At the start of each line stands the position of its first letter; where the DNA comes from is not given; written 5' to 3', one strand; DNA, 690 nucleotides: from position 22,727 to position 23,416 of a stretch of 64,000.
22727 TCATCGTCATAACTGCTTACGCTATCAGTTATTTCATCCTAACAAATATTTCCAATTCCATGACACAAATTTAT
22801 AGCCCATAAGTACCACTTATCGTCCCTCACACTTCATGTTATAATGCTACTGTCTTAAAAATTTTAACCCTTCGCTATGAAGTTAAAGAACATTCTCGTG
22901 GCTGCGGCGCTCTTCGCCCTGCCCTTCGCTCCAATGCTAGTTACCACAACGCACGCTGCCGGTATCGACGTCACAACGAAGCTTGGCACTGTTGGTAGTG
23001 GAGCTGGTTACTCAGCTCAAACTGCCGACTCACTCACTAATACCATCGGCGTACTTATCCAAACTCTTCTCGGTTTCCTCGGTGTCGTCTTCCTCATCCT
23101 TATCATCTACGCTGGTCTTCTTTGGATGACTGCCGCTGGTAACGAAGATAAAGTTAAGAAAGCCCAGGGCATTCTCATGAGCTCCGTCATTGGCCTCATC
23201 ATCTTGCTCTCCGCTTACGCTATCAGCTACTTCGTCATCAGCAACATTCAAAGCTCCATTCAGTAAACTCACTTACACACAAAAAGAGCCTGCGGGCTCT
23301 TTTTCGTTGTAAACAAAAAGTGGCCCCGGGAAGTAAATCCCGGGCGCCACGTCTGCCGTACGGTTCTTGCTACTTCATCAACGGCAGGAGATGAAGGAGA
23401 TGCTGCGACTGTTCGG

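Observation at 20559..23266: Tandem array of six paralogous VirB2/TrbC-like (T4SS pilin-like) small proteins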

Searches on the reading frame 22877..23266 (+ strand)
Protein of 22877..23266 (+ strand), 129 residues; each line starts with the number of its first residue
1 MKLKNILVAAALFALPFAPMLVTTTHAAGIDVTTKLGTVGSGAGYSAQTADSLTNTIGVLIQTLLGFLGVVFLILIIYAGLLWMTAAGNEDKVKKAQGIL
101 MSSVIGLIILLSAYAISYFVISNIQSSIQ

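Call 3: search_protein_families(library=pfam, proteins=[window:22877-23266:+], max_evalue=1)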
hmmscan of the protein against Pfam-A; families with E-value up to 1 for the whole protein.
window:22877-23266:+ (129 aa): 2 families
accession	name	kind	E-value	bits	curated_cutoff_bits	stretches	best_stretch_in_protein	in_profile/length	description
PF18895.5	T4SS_pilin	-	3.7e-09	37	26.6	1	49-120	4-71/71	Type IV secretion system pilin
PF06024.17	Orf78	-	0.0049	17.6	29.4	1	90-123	55-88/101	Orf78 (ac78)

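Call 4: search_protein_families(library=ncbifam, proteins=[window:22877-23266:+], max_evalue=1)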
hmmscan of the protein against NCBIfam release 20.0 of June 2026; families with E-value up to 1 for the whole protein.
window:22877-23266:+ (129 aa): 2 families
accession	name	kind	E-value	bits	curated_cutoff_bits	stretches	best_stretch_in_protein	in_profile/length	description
NF045849.1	ICE_MMCAP2_0565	equivalog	3.9e-10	39.3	40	1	50-124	6-80/80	Mbov_0395 family pilin-like conjugal transfer protein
TIGR00220.1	mscL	equivalog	0.13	12.5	71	1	41-95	48-108/127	large conductance mechanosensitive channel protein MscL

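Call 11: find_encoding_contigs(protein=window:22877-23266:+, flank=10000, max_places=6)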
Protein window:22877-23266:+ (129 aa): 9 contigs read that carry it; 5 places shown.
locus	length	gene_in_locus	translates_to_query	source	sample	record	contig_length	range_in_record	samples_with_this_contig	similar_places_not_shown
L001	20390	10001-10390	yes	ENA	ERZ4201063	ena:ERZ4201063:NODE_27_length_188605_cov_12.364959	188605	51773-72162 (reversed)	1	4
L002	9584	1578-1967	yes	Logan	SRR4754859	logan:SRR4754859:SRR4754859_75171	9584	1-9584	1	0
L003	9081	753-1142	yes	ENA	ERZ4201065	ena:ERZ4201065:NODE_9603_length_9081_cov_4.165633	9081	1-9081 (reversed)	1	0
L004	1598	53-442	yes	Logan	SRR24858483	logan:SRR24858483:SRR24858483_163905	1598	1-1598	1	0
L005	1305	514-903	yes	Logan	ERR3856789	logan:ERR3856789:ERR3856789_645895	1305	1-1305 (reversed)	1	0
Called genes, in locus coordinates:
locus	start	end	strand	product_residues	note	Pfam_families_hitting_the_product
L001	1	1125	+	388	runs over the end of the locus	PF00266:Aminotran_5, PF00155:Aminotran_1_2, PF01041:DegT_DnrJ_EryC1 (weak)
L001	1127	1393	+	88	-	PF13459:Fer4_15, PF13370:Fer4_13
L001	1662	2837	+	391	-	PF07992:Pyr_redox_2, PF00070:Pyr_redox, PF18267:Rubredoxin_C (weak)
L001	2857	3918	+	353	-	PF10432:bact-PGI_C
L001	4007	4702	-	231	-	-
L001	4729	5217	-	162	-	-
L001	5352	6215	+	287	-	PF00483:NTP_transferase, PF12804:NTP_transf_3 (faint)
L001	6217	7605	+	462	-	PF01547:SBP_bac_1, PF13416:SBP_bac_8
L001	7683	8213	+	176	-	PF18895:T4SS_pilin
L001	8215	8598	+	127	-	PF18895:T4SS_pilin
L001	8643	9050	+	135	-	PF18895:T4SS_pilin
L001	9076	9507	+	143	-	PF18895:T4SS_pilin (faint)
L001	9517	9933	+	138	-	PF18895:T4SS_pilin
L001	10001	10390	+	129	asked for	PF18895:T4SS_pilin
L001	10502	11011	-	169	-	-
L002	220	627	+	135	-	PF18895:T4SS_pilin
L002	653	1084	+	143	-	PF18895:T4SS_pilin (faint)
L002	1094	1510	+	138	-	PF18895:T4SS_pilin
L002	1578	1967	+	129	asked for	PF18895:T4SS_pilin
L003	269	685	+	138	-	PF18895:T4SS_pilin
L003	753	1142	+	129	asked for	PF18895:T4SS_pilin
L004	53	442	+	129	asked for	PF18895:T4SS_pilin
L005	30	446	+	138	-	PF18895:T4SS_pilin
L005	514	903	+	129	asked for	PF18895:T4SS_pilin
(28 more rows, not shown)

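Call 14: find_related_loci(query=A2, collection=genome_contigs, flank=10000)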
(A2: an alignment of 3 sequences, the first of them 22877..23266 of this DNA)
Query A2 (129 aa) in genome_contigs; peptide patterns used: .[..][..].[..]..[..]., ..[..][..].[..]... (x = any residue, [..] = any of these).
566 stretches matched a pattern; 499 encode a relative of the query (tblastn E <= 1e-3); the best 80 are kept; 79 distinct loci.
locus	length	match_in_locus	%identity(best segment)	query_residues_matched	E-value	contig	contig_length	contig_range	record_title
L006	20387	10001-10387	93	1-129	1e-64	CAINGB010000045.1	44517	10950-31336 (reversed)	Candidatus Uhrbacteria bacterium isolate LJ_bin-3226 genome assembly, contig: bin-3226:45/48, whole genome shotgun seque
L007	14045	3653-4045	79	1-129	6e-55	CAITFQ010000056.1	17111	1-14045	Candidatus Uhrbacteria bacterium isolate Umea1p2_bin-0579 genome assembly, contig: bin-0579:56/84, whole genome shotgun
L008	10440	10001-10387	76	1-128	3e-51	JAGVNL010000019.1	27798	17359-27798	MAG: bacterium isolate DeMMO3_42 c_000000053910, whole genome shotgun sequence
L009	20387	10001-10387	82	1-128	7e-51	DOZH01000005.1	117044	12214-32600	MAG TPA_asm: Candidatus Uhrbacteria bacterium isolate UBA11707 contig_1508, whole genome shotgun sequence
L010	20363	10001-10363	68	1-127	2e-45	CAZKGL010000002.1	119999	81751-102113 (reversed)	MAG TPA_asm: uncultured Gammaproteobacteria bacterium isolate binchicken_co134_9 genome assembly, contig: NODE_377_lengt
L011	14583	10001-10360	64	1-124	5e-43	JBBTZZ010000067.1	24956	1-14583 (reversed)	MAG: Patescibacteria group bacterium isolate H52-bin134_1 H52_bin134_1_000000000067, whole genome shotgun sequence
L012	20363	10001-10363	65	1-124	9e-35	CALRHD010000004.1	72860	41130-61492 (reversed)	MAG: Candidatus Uhrbacteria bacterium isolate MaH-04nov19-192 genome assembly, contig: MaH-04nov19-C624, whole genome sh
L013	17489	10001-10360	53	1-124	5e-34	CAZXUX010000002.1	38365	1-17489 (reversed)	MAG TPA_asm: uncultured Gammaproteobacteria bacterium isolate SRP342105_co1_333 genome assembly, contig: NODE_1331_lengt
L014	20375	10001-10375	52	1-127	1e-33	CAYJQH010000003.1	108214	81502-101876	MAG TPA_asm: uncultured Gammaproteobacteria bacterium isolate ERP125453_co1_14 genome assembly, contig: NODE_81_length_1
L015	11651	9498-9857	51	3-124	1e-31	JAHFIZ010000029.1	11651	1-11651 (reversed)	MAG: Candidatus Uhrbacteria bacterium isolate nzgw374 NODE_5728_length_11652_cov_3.576186, whole genome shotgun sequence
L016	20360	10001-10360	48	2-127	5e-31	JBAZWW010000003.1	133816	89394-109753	MAG: Patescibacteria group bacterium isolate SO_2017_GW1_41 NODE_944_length_133816_cov_1.749291_OW334_2017, whole genome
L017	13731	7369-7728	51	2-127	6e-31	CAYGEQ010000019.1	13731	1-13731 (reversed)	MAG TPA_asm: uncultured Gammaproteobacteria bacterium isolate ERP113451_co1_208 genome assembly, contig: NODE_5288_lengt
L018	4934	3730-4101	48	3-128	9e-31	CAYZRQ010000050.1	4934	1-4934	MAG TPA_asm: uncultured Gammaproteobacteria bacterium isolate SRP062349_co6_358 genome assembly, contig: NODE_16481_leng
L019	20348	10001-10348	53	3-122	4e-30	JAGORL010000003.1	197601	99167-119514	Patescibacteria group bacterium isolate Gw_Eff_bin_264 Gw_Eff_50_length_197601_cov_10.250575, whole genome shotgun seque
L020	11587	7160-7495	48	6-124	4e-29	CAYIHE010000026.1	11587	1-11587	MAG TPA_asm: uncultured Gammaproteobacteria bacterium isolate ERP119705_co20_215 genome assembly, contig: NODE_6557_leng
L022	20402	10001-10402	46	1-128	1e-28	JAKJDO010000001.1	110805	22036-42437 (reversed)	MAG: Patescibacteria group bacterium isolate UR.bin108 UR_contig_237, whole genome shotgun sequence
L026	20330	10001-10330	45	18-127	3e-27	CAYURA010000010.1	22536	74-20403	MAG TPA_asm: uncultured Gammaproteobacteria bacterium isolate SRP192927_co2_129 genome assembly, contig: NODE_3392_lengt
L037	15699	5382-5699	47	7-122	4e-26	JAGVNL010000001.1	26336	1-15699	MAG: bacterium isolate DeMMO3_42 c_000000041955, whole genome shotgun sequence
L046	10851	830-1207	41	4-128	2e-25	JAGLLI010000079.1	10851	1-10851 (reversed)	MAG: Candidatus Parcubacteria bacterium isolate RS_5_13 ROV157_5.bin.13.fa_79, whole genome shotgun sequence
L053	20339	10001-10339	47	13-122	8e-25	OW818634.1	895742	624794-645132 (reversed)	metagenome genome assembly, chromosome: 1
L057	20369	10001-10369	38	3-122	1e-24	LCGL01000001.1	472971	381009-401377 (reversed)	MAG: Candidatus Falkowbacteria bacterium GW2011_GWF2_43_32 UV95_C0001, whole genome shotgun sequence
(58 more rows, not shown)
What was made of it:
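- The taxon is Uhrbacteria (call 14).
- Tried and rejected: I repeated it with the three closest paralogs (call 14).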

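Call 29: search_protein_families(library=pfam, proteins=[L037:384-1031:+, L037:1043-2533:+, L037:2954-3412:+, L037:3623-4165:+, L037:4167-5264:+, L037:5283-7163:+, L037:7160-7612:-, L037:7634-8185:-, L037:9960-10556:-], max_evalue=0.01)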
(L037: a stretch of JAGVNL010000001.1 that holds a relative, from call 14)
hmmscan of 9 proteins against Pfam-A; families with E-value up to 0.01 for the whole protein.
L037:384-1031:+ (215 aa): 2 families
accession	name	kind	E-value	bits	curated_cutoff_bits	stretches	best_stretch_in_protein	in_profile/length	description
PF10502.14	Peptidase_S26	-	5.6e-47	160.2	22.9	1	34-197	2-165/168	Signal peptidase, peptidase S26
PF00717.28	Peptidase_S24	-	0.0046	17.1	23.3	0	59-96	39-72/116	Peptidase S24-like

L037:1043-2533:+ (496 aa): 3 families
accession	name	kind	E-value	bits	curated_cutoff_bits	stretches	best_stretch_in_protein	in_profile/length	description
PF13393.11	tRNA-synt_His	-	9.8e-37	127.3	25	1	28-332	1-306/308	Histidyl-tRNA synthetase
PF00587.30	tRNA-synt_2b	-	3e-10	40.9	29.3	1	86-291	1-123/179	tRNA synthetase class II core domain (G, H, P, S and T)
PF03129.25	HGTP_anticodon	-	1.4e-07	32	21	1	372-441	23-92/94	Anticodon binding domain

L037:2954-3412:+ (152 aa): 1 family
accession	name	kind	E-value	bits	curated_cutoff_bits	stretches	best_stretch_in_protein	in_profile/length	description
PF09424.15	YqeY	-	5.7e-37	127.4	27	1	6-150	3-143/143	Yqey-like protein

L037:3623-4165:+ (180 aa): 0 families

L037:4167-5264:+ (365 aa): 8 families
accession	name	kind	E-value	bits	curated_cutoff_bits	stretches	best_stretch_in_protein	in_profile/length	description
PF13167.11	GTP-bdg_N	-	3.1e-24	85.8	25.4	1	24-113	2-88/89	GTP-binding GTPase N-terminal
PF16360.10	GTP-bdg_M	-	2.5e-17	63.6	29.5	1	116-195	1-79/79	GTP-binding GTPase Middle Region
PF01926.29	MMR_HSR1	-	3.9e-17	62.8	21.9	1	202-322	1-113/113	50S ribosome-binding GTPase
PF03193.22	RsgA_GTPase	-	7.3e-07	29.6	30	0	172-228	77-134/174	RsgA GTPase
PF02421.24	FeoB_N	-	8.4e-06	25.8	27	1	202-358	2-156/156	Ferrous iron transport protein B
PF16897.10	MMR_HSR1_Xtn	-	9.2e-06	26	35.2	1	302-359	45-101/106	C-terminal region of MMR_HSR1 domain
PF00025.27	Arf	-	9.5e-05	22.4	22.3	1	197-334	11-138/174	ADP-ribosylation factor family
PF09439.16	SRPRB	-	0.0066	16.3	25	0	199-322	2-118/178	Signal recognition particle receptor beta subunit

L037:5283-7163:+ (626 aa): 2 families
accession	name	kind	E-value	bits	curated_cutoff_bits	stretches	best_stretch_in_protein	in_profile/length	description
PF13205.12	Big_5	-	1.8e-12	48.3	23.6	2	174-306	10-104/105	Bacterial Ig-like domain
PF18895.5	T4SS_pilin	-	7.9e-06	26.3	26.6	1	74-137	9-71/71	Type IV secretion system pilin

L037:7160-7612:- (150 aa): 0 families

L037:7634-8185:- (183 aa): 0 families

L037:9960-10556:- (198 aa): 0 families
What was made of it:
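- A related genome fuses the same domain to Ig-like domains (L037, call 29). The pilin domain is used as an N-terminal anchor for Big_5 Ig-like domains in L037 (call 29).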

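Call 36: find_homologous_proteins(query=window:22877-23266:+, max_evalue=0.00001)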
Query window:22877-23266:+ (129 aa): 130 proteins with E <= 0.00001 among 223 candidates; the best 120 are listed.
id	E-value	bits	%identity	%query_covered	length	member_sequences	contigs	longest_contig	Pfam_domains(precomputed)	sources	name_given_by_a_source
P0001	2.9e-70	251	100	100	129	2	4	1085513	PF18895.6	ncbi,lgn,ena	-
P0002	1.1e-66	240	95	100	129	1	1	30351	PF18895.6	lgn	-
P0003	3.8e-52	193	82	99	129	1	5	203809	PF18895.6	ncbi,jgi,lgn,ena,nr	ncbi:TPA: hypothetical protein DEP96_01215 [Candidatus Uhrbacteria bacterium]|nr:hypothetical protei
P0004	1.8e-51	191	79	100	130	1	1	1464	PF18895.6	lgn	-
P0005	2.7e-51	190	79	100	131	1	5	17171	PF18895.6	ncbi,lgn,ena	-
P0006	7.1e-49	183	79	99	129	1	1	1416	PF18895.6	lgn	-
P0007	2.1e-48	181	76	99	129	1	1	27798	PF18895.6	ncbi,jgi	jgi:hypothetical protein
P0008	9.8e-42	160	67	96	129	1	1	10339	PF18895.6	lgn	-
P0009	9.1e-41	156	70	98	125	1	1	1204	PF18895.6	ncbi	-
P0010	5.2e-40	154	65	96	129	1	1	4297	PF18895.6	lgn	-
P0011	1.6e-39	152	62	100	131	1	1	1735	PF18895.6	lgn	-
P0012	4.7e-39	151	68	98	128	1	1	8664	PF18895.6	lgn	-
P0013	7.3e-39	150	68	96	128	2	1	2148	PF18895.6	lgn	-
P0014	3.4e-38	148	65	98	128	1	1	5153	PF18895.6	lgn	-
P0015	5.3e-38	148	66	96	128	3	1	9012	PF18895.6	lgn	-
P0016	7.6e-38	147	67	96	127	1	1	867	PF18895.6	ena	-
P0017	1.1e-37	147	68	98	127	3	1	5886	PF18895.6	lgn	-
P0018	1.3e-37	146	69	98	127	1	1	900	PF18895.6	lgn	-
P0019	1.8e-37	146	69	98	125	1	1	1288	PF18895.6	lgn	-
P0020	3.5e-37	145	65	98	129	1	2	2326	PF18895.6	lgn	-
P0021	5.6e-37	144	65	98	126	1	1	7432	PF18895.6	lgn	-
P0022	2.7e-36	142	63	98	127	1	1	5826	PF18895.6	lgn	-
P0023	3.8e-36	142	67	79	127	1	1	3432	PF18895.6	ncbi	-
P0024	3.8e-36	142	63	98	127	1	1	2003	PF18895.6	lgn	-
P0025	3.9e-36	142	63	98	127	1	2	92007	PF18895.6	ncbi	-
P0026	5.4e-36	141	60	100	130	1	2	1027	PF18895.6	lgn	-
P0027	6.7e-36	141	64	98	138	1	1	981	PF18895.6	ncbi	-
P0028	6.9e-36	141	64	96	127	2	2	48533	PF18895.6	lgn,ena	-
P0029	1.6e-35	140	65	96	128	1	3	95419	PF18895.6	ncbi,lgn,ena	-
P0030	2.5e-35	139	64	96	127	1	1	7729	PF18895.6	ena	-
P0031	2.8e-35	139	63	99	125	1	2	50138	PF18895.6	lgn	-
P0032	3.9e-35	138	63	98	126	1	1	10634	PF18895.6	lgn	-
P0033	1.1e-34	137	62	98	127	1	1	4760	PF18895.6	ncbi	-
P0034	2.6e-34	136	63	82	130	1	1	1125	PF18895.6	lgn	-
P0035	1.1e-32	130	61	98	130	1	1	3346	PF18895.6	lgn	-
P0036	6.4e-30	121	62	78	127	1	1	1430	PF18895.6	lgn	-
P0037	3.9e-29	119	54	98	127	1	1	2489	PF18895.6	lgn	-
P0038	2.3e-28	116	53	98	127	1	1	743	PF18895.6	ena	-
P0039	2.3e-27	113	54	83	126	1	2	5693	PF18895.6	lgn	-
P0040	4.3e-27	112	52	98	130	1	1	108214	PF18895.6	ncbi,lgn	-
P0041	8.5e-26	108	51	98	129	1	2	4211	PF18895.6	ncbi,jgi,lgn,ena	-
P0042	2.9e-25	106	52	98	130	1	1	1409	PF18895.6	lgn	-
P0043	7.0e-25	105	66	68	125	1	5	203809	PF18895.6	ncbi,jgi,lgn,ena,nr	ncbi:TPA: hypothetical protein DEP96_01210 [Candidatus Uhrbacteria bacterium]|nr:hypothetical protei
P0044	1.3e-24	104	52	90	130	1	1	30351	PF18895.6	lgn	-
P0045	2.4e-24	104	62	68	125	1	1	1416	PF18895.6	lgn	-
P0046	2.9e-24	103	51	98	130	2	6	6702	PF18895.6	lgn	-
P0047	6.3e-24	102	48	92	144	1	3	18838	PF18895.6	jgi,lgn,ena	jgi:hypothetical protein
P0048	8.2e-24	102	55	77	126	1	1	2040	PF18895.6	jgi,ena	-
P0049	1.0e-23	101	50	95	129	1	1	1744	PF18895.6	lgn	-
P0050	1.3e-23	101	58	69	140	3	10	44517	PF18895.6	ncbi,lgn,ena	-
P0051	3.9e-23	100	73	37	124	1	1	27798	PF18895.6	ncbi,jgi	jgi:uncharacterized iron-regulated membrane protein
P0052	5.6e-23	99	45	95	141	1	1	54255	PF18895.6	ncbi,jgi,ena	ncbi:MAG: hypothetical protein WC508_04365 [Patescibacteria group bacterium]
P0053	1.2e-22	98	52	95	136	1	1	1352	PF18895.6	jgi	jgi:Zn-dependent protease with chaperone function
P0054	1.5e-22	98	59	75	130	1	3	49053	PF18895.6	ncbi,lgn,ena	-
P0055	1.6e-22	98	54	93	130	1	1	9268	PF18895.6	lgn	-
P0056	2.1e-22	97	63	68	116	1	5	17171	PF18895.6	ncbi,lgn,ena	-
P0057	7.0e-22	96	59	60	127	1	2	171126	PF18895.6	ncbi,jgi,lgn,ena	ncbi:MAG: pilin [Patescibacteria group bacterium]|jgi:hypothetical protein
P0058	1.6e-21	94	61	63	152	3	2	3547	PF18895.6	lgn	-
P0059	3.6e-21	93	47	95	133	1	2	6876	PF18895.6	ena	-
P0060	6.7e-21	92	55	73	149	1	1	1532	PF18895.6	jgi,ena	-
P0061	8.8e-21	92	44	84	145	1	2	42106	PF18895.6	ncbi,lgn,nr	ncbi:hypothetical protein JXE04_00785 [Patescibacteria group bacterium]|nr:hypothetical protein [Pat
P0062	9.9e-21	92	55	67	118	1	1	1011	PF18895.6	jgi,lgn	-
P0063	1.3e-20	92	50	75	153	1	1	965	PF18895.6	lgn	-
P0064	2.6e-20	90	53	67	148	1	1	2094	PF18895.6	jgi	jgi:hypothetical protein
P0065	3.8e-20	90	47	83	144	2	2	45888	PF18895.6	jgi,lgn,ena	-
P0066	5.0e-20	90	55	74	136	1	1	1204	PF18895.6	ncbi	-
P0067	5.2e-20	90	43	81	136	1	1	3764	PF18895.6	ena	-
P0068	5.9e-20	89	43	81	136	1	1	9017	PF18895.6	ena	-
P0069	7.0e-20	89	51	71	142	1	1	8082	PF18895.6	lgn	-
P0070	2.7e-19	87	47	76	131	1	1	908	PF18895.6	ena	-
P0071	3.8e-19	87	54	71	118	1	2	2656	PF18895.6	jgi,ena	-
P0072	4.9e-19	86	59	57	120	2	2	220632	PF18895.6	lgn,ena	-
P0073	5.2e-19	86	53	67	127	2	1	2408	PF18895.6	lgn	-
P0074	8.5e-19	86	58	57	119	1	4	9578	PF18895.6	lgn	-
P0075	1.2e-18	85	55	69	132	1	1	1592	PF18895.6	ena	-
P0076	2.6e-18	84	54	59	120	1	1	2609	PF18895.6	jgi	jgi:hypothetical protein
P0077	2.8e-18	84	55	60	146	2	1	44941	PF18895.6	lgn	-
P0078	3.3e-18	84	46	88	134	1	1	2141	PF18895.6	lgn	-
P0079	3.9e-18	84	53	60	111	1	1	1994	PF18895.6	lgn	-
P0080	6.0e-18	83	44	83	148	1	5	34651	PF18895.6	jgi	-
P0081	7.4e-18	83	42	88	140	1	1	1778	PF18895.6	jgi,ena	-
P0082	8.4e-18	82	44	80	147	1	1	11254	PF18895.6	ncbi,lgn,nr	ncbi:hypothetical protein HGA64_01285 [Candidatus Falkowbacteria bacterium]|nr:hypothetical protein 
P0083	9.1e-18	82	56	57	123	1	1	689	PF18895.6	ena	-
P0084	9.9e-18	82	49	81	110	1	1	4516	PF18895.6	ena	-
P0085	1.5e-17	82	42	95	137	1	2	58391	PF18895.6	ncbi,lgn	-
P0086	1.9e-17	81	46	94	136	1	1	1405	PF18895.6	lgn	-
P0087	2.3e-17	81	51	71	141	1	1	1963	PF18895.6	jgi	jgi:hypothetical protein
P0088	2.9e-17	81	55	57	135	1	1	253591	PF18895.6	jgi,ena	-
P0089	4.1e-17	80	44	82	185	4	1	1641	PF18895.6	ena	-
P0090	4.2e-17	80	60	57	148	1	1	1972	PF18895.6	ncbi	-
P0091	4.2e-17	80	55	60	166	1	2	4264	PF18895.6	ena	-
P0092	4.6e-17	80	41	94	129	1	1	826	PF18895.6,PF04956.19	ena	-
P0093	5.2e-17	80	46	84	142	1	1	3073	PF18895.6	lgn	-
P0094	5.3e-17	80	46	62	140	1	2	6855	PF18895.6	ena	-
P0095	6.1e-17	80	51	64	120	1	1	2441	PF18895.6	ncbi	-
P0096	6.2e-17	80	42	88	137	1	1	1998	PF18895.6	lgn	-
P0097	7.7e-17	79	51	60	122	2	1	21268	PF18895.6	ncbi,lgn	-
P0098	1.0e-16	79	45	76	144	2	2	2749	PF18895.6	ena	-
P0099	1.3e-16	79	58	57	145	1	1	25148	PF18895.6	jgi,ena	-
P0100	1.4e-16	78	61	50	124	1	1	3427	PF18895.6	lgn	-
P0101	2.1e-16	78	52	67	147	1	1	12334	PF18895.6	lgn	-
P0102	2.2e-16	78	48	78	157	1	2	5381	PF18895.6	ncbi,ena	ncbi:MAG: hypothetical protein WCJ57_04055 [Candidatus Falkowbacteria bacterium]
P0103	2.4e-16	78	55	60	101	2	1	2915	PF18895.6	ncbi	-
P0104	2.6e-16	78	55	60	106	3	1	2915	PF18895.6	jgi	jgi:TRAP-type C4-dicarboxylate transport system permease small subunit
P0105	3.4e-16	77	45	84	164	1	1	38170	PF18895.6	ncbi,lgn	ncbi:MAG: pilin [Patescibacteria group bacterium]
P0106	3.5e-16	77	49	71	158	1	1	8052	PF18895.6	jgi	jgi:hypothetical protein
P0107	3.7e-16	77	55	57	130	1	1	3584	PF18895.6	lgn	-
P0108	3.9e-16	77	61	52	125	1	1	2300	PF18895.6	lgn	-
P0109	5.0e-16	77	54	54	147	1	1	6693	PF18895.6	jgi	jgi:hypothetical protein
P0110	6.7e-16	76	51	57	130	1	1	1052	PF18895.6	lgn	-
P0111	8.7e-16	76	47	71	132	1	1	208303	PF18895.6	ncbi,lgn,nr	ncbi:MAG: hypothetical protein Q8Q67_00900 [bacterium]|nr:hypothetical protein [bacterium]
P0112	9.1e-16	76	47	59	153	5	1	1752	PF18895.6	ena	-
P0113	1.1e-15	76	56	57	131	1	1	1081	PF18895.6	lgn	-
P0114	1.4e-15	75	38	91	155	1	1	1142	PF18895.6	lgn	-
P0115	1.4e-15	75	51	61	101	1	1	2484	PF18895.6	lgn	-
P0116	2.9e-15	74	60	52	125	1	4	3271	PF18895.6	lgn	-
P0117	4.5e-15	74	48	73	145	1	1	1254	PF18895.6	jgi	jgi:hypothetical protein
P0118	6.8e-15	73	43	91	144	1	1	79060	PF18895.6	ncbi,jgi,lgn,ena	ncbi:MAG: pilin [Patescibacteria group bacterium]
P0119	7.4e-15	73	67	43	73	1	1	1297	PF18895.6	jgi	jgi:RsiW-degrading membrane proteinase PrsW (M82 family)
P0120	8.1e-15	73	48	71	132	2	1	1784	PF18895.6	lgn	-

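Call 41: search_solved_structures(query=A3, max_evalue=10, show_alignments=2)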
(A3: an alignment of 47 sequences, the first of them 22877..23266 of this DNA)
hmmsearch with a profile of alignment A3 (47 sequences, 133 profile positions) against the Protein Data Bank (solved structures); distinct sequences matched with E-value up to 10: 21.
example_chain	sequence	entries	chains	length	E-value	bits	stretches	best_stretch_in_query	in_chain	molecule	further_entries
6i38_A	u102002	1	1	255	4e-08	36.7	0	80-99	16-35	nv2Pizza6-AYW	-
6i37_A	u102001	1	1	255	4.4e-08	36.6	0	80-99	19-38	nv1Pizza6-AYW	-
6i3b_A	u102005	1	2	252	8.5e-08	35.7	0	80-99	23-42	cPizza6-AYW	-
6i39_A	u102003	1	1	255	9.2e-08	35.6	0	80-99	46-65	v31Pizza6-AYW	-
6f0q_A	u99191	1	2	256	9.5e-08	35.5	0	80-99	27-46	Pizza6-AYW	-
6i3a_A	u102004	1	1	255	4.7e-07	33.3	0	80-99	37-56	v22Pizza6-AYW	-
6f0s_A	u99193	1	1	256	1e-05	28.9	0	80-99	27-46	Pizza6-SYW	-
7zcj_A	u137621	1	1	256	1.5e-05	28.5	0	80-99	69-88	Pizza6-TNH-TSH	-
7zqg_A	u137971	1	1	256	1.5e-05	28.4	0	80-99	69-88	Pizza6-KSH-TSH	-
7zq2_A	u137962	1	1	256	1.6e-05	28.4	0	80-99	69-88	Pizza6-RSH-TSH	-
7zph_A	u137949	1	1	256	4e-05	27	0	80-99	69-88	Pizza6-TNK-RSH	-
7zpw_A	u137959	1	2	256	9.7e-05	25.8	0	80-99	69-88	Pizza6-TSK-TSH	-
7zpz_A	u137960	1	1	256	0.00013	25.4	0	80-99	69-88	Pizza6-TSR-TSH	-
3wwa_A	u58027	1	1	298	0.00089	22.7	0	80-99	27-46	Pizza7H protein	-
6qsd_A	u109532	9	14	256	0.002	21.6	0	80-99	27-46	Pizza6S | Pizza6-S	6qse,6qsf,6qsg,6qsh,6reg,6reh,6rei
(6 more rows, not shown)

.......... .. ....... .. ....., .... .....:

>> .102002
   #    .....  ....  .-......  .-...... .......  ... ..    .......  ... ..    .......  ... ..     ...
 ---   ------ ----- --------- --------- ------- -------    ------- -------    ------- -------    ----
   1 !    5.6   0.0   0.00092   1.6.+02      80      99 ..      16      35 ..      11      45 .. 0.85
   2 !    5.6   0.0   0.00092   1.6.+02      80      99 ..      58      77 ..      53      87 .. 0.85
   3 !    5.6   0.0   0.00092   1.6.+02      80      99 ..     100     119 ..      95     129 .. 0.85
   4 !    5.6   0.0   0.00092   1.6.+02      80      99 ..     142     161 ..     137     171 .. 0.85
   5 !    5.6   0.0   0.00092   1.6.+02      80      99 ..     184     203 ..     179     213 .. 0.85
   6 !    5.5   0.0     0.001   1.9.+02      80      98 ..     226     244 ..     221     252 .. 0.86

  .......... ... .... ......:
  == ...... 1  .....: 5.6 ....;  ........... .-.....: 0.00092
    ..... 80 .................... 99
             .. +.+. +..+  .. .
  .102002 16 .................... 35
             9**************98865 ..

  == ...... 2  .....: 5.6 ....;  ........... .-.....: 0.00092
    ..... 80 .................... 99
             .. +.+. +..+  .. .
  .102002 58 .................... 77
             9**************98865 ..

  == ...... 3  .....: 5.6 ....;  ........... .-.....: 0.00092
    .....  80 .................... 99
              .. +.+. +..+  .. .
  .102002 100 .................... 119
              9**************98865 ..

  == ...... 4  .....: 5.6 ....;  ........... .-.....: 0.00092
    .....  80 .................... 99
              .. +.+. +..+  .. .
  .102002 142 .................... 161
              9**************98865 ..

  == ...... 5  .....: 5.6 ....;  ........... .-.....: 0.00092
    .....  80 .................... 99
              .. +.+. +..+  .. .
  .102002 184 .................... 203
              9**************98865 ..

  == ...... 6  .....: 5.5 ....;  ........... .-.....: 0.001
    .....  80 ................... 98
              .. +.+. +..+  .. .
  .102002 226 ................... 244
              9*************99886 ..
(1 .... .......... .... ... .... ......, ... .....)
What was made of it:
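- Tried and rejected: These came from a repeated 20-residue motif, each stretch with i-E of about 160, and are spurious (call 41).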
